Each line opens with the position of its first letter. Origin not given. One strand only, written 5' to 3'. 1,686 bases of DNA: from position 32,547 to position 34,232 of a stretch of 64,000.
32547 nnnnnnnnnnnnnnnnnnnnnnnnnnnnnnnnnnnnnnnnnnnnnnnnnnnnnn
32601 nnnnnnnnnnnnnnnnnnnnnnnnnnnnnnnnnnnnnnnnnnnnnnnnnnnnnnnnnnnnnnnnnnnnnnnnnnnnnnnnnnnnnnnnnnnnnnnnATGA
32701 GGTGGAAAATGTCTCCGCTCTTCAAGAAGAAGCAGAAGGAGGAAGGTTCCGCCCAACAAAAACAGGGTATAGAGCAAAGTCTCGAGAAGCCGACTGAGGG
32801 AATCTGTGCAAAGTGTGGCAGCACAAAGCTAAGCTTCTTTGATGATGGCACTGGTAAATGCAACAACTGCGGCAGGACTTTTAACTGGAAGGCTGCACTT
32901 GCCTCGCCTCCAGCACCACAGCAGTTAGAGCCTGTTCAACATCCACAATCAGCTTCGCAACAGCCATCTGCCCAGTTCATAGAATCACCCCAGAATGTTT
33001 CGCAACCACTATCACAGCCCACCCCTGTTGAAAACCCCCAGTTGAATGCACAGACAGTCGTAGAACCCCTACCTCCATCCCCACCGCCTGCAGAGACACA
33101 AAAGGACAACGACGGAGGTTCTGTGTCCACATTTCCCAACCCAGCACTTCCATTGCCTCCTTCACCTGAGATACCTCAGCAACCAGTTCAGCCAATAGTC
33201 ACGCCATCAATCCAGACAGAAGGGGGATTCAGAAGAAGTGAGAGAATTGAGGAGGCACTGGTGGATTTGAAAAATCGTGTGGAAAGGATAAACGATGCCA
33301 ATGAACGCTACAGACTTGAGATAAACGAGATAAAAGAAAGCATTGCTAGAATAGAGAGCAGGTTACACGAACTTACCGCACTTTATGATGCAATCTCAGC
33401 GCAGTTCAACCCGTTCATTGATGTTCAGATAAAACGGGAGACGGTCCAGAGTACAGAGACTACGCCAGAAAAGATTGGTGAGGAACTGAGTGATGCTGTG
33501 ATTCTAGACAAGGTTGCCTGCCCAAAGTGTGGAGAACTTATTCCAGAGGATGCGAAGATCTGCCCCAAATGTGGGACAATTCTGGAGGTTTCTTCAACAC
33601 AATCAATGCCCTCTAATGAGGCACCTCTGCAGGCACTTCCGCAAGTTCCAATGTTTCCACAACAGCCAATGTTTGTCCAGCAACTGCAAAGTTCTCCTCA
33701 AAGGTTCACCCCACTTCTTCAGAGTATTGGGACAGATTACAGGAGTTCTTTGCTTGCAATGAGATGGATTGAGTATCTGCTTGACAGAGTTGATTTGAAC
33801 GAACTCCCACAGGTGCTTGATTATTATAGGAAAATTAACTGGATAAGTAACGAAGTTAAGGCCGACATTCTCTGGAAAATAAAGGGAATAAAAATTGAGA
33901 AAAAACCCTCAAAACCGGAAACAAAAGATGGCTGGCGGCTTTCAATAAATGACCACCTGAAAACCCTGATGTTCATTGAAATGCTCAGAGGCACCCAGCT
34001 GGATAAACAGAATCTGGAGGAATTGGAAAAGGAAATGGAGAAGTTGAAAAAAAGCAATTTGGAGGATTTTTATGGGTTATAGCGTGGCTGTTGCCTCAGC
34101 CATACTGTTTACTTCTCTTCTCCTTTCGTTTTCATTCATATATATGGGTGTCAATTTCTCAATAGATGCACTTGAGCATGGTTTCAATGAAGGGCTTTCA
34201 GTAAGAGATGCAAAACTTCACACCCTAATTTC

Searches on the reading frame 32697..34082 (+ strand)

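Call 77: search_protein_families(library=pfam, proteins=[window:32697-34082:+], max_evalue=0.01)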
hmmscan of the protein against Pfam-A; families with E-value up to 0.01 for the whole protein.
window:32697-34082:+ (461 aa): 8 families
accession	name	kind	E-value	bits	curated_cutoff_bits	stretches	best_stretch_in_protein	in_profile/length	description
PF04659.18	Arch_fla_DE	-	1.4e-22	79.8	21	1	338-432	3-96/96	Archaeal flagella protein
PF05377.16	FlaC_arch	-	9.4e-09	36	27.8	1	190-241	4-55/55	Flagella accessory protein C (FlaC)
PF12773.13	DZR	-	2.4e-07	31.2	27.3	1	275-293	1-19/45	Double zinc ribbon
PF13240.11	Zn_Ribbon_1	-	2.4e-07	30.8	25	1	275-295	2-22/23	zinc-ribbon domain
PF13248.11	Zn_ribbon_3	-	2.7e-06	27.1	27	1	272-294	2-24/26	zinc-ribbon domain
PF10571.15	UPF0547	-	0.0013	19.2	29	1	275-293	3-21/26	Uncharacterised protein family UPF0547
PF18912.6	DZR_2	-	0.0015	18.8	27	0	274-296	9-31/56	Double zinc ribbon domain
PF17032.10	Zn_ribbon_15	-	0.0016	19.6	28.9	0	272-293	52-73/73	zinc-ribbon family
